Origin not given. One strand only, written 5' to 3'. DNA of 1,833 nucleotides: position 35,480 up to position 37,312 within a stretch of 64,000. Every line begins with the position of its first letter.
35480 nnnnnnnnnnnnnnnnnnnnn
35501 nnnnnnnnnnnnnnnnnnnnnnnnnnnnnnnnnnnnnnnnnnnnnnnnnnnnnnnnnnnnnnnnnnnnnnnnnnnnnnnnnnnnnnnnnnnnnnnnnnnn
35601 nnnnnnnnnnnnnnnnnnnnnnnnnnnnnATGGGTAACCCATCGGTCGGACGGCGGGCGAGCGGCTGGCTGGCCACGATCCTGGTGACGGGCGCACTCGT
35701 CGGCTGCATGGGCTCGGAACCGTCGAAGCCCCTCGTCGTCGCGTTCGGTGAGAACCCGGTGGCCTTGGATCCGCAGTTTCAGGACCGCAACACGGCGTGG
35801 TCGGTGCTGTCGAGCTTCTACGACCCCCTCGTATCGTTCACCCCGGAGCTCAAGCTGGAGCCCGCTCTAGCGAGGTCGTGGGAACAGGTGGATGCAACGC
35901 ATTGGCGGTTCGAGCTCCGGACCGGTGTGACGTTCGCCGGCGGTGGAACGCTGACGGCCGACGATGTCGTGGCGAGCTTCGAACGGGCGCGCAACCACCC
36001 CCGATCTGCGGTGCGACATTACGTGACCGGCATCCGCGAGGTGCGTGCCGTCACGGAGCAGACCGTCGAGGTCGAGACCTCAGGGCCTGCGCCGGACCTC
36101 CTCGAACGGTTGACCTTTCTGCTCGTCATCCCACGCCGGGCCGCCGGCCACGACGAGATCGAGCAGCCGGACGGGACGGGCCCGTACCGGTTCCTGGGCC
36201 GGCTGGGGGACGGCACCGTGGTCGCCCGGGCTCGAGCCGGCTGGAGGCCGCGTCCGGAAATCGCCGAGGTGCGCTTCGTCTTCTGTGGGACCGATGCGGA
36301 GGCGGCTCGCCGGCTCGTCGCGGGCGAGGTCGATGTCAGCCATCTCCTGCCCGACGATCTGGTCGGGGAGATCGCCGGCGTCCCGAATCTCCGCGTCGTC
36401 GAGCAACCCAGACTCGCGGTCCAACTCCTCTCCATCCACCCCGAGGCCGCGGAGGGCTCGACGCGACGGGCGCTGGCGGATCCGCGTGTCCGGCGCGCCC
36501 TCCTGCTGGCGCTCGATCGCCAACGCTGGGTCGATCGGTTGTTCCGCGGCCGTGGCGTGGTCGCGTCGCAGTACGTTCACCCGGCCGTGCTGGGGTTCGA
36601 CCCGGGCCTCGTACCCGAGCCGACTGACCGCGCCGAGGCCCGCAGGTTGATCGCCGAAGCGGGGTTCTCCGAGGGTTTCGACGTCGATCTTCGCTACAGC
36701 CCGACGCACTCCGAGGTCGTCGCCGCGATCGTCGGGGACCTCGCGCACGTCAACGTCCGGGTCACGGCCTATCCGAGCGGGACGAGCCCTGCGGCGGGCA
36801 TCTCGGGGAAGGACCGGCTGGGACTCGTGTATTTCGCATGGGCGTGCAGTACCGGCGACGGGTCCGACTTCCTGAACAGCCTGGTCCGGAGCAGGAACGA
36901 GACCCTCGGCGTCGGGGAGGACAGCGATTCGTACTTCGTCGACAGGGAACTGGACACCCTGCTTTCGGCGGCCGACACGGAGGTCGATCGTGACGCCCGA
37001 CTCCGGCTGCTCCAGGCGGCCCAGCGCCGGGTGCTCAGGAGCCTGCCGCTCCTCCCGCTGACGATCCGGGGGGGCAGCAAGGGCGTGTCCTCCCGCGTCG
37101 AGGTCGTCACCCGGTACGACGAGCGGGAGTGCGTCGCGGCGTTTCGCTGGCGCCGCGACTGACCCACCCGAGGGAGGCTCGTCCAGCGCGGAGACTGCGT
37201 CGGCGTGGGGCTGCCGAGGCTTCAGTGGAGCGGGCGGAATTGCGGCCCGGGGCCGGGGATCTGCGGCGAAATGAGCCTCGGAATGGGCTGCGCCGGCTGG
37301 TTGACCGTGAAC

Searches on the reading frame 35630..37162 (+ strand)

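Call 95: search_protein_families(library=pfam, proteins=[window:35630-37162:+], max_evalue=0.00001)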
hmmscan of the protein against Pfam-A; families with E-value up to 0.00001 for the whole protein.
window:35630-37162:+ (510 aa): 1 family
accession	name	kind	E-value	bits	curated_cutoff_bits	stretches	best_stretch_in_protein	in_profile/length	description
PF00496.27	SBP_bac_5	-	1.1e-55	189.8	32.4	1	75-423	1-365/368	Bacterial extracellular solute-binding proteins, family 5 Middle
